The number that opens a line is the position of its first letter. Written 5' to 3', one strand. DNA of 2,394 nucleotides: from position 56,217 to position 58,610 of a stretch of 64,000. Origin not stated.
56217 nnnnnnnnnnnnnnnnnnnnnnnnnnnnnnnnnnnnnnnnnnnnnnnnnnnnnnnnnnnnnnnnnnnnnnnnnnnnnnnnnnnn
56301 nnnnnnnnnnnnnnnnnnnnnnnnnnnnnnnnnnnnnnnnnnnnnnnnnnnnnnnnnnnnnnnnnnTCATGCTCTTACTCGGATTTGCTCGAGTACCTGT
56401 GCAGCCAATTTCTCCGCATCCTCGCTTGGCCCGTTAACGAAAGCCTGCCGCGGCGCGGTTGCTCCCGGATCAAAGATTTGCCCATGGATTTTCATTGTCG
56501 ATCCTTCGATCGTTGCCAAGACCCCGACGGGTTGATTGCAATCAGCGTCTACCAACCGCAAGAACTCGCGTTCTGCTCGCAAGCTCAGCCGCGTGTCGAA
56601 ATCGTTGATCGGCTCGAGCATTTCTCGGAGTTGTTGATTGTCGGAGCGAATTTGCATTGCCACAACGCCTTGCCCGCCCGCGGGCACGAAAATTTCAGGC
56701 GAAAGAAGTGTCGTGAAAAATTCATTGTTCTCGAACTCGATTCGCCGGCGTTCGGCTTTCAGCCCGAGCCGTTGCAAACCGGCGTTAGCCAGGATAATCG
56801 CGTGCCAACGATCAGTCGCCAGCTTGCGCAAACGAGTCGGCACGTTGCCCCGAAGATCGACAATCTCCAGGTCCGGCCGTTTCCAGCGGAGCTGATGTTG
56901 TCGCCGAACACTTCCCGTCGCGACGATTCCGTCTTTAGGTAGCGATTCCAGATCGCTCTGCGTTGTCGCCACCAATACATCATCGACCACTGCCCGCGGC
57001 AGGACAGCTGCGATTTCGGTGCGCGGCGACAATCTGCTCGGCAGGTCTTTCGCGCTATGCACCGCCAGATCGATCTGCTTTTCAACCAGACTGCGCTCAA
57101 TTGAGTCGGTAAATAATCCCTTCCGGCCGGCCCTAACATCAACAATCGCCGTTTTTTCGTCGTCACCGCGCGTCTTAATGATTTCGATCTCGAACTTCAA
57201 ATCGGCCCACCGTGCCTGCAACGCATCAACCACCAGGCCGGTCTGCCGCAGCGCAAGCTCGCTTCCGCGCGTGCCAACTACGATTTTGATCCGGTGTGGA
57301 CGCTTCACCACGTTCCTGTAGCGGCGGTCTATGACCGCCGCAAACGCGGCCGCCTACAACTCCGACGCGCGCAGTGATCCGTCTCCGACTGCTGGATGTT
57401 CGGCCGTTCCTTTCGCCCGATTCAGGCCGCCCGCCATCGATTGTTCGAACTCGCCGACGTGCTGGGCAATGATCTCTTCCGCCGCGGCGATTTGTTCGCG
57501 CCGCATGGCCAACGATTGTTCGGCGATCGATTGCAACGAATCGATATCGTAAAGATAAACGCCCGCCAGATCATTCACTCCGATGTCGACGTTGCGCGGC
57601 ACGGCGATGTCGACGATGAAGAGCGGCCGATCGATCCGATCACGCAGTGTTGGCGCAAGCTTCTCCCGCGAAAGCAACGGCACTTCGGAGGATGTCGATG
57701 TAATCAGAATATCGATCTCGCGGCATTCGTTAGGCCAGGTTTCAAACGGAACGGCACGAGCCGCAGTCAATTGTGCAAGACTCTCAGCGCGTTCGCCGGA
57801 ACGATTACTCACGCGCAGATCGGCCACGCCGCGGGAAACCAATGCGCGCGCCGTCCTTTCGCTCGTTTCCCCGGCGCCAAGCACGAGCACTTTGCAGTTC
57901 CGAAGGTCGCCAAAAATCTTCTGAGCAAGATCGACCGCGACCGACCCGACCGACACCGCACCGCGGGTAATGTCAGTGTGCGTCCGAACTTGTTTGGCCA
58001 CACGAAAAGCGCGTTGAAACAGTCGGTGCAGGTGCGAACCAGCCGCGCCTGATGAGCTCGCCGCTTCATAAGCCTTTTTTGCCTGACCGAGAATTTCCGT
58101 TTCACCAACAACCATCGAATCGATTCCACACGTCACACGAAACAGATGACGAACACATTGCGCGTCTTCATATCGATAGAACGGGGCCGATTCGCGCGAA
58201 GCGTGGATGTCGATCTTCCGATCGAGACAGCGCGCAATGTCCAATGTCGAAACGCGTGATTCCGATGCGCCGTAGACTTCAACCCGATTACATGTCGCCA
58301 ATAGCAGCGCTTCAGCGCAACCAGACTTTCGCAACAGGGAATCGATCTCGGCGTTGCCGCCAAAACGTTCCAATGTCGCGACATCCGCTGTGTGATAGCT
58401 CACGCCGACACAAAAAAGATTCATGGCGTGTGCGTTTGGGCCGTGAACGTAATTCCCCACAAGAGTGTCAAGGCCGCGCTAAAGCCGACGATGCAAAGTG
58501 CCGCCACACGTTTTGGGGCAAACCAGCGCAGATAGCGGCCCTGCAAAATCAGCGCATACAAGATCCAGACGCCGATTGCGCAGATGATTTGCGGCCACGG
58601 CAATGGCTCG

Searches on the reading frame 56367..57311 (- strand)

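Call 83: search_protein_families(library=pfam, proteins=[window:56367-57311:-], max_evalue=0.00001)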
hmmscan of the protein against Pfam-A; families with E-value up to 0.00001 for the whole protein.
window:56367-57311:- (314 aa): 2 families
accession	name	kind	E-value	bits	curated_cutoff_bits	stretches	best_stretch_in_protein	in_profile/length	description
PF01379.25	Porphobil_deam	-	4.3e-67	226.1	22.1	1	10-229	1-206/207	Porphobilinogen deaminase, dipyromethane cofactor binding domain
PF03900.20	Porphobil_deamC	-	2.4e-08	34.6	26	1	244-310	4-72/74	Porphobilinogen deaminase, C-terminal domain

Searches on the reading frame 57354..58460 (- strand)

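Call 83: search_protein_families(library=pfam, proteins=[window:57354-58460:-], max_evalue=0.00001)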
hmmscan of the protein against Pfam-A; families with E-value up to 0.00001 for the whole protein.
window:57354-58460:- (368 aa): 2 families
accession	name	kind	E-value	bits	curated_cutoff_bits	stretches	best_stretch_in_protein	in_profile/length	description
PF05201.20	GlutR_N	-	1.3e-42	145.6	27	1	18-162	1-151/151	Glutamyl-tRNAGlu reductase, N-terminal domain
PF01488.26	Shikimate_DH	-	3.9e-36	124.6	24.3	1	177-312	1-138/138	Shikimate / quinate 5-dehydrogenase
